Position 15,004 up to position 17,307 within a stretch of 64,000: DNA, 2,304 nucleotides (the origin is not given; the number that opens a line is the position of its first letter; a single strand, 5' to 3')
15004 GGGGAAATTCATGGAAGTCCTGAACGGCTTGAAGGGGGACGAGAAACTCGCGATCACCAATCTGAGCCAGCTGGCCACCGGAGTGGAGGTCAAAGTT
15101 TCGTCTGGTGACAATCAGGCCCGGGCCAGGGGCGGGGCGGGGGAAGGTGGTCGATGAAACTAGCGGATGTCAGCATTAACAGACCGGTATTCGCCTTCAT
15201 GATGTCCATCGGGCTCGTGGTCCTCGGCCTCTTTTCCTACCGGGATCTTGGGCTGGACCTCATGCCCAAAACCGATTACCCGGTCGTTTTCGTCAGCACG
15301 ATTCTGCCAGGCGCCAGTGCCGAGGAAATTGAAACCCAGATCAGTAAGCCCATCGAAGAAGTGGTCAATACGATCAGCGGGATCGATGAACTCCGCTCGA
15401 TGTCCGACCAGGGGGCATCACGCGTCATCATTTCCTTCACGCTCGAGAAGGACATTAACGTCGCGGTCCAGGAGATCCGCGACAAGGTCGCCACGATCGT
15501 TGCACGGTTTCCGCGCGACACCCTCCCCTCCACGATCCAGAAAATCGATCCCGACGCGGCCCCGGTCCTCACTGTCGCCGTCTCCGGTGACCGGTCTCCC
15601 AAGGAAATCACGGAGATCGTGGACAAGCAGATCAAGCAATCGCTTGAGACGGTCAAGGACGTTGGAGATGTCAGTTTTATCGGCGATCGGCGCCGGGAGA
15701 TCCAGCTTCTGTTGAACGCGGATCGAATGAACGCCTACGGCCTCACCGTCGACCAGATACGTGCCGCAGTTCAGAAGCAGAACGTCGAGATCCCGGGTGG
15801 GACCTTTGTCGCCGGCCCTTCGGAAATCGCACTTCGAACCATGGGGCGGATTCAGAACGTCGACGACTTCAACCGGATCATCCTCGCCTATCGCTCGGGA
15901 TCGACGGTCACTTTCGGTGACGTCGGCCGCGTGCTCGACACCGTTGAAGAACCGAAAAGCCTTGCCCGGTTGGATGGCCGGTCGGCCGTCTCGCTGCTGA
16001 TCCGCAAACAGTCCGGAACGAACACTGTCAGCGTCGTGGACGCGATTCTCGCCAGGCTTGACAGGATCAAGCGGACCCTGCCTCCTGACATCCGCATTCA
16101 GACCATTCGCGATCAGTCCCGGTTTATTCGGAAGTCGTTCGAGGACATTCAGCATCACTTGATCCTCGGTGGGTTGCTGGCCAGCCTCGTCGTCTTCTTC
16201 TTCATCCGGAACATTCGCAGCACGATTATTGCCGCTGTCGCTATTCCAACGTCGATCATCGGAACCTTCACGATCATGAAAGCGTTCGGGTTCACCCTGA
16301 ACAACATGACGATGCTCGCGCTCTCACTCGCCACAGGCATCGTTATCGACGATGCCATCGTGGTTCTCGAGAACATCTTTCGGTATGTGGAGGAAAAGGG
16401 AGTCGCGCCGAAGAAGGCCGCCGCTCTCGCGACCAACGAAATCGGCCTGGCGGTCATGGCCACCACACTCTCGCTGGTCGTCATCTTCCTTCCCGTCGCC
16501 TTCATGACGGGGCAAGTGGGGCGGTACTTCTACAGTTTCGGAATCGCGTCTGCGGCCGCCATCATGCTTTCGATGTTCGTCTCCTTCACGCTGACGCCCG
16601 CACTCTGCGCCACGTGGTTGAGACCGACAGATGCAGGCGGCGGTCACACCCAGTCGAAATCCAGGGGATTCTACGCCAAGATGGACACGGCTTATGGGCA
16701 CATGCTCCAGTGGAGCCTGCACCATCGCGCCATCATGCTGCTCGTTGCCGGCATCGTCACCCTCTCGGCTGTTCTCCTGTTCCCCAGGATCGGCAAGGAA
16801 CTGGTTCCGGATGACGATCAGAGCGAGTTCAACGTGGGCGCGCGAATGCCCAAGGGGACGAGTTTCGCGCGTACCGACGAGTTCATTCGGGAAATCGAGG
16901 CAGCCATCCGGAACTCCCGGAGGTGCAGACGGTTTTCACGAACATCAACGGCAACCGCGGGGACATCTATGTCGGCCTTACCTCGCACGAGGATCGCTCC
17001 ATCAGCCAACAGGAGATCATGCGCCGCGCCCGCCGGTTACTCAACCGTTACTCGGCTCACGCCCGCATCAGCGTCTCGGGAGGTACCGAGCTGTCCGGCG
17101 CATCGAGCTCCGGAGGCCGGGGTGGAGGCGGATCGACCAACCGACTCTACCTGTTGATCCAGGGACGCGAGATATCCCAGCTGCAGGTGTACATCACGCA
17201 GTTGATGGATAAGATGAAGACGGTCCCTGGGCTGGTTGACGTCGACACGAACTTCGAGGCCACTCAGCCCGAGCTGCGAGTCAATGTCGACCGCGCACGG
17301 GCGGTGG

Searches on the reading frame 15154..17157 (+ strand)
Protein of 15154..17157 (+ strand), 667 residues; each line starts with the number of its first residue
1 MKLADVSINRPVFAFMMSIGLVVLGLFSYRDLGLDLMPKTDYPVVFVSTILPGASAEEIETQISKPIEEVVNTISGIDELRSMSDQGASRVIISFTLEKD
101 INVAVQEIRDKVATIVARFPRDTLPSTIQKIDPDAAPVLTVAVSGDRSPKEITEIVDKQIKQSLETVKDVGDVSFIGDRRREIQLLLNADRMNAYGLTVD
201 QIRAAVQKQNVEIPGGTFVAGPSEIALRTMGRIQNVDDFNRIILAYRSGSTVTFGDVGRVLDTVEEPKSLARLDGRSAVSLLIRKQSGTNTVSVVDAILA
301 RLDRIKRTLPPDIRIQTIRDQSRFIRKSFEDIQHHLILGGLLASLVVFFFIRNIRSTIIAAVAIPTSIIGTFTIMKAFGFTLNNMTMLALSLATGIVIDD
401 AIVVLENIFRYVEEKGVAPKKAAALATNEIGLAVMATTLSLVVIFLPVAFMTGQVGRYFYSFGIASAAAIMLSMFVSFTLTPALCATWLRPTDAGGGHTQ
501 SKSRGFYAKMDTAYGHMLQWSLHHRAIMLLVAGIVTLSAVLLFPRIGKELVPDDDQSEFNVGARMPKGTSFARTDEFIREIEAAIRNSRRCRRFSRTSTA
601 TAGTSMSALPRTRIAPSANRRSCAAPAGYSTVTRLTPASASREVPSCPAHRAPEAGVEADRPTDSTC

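Call 43: find_encoding_contigs(protein=window:15154-17157:+, flank=1000, max_places=3)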
Protein window:15154-17157:+ (667 aa): no gene with exactly this product is on record in the collection.
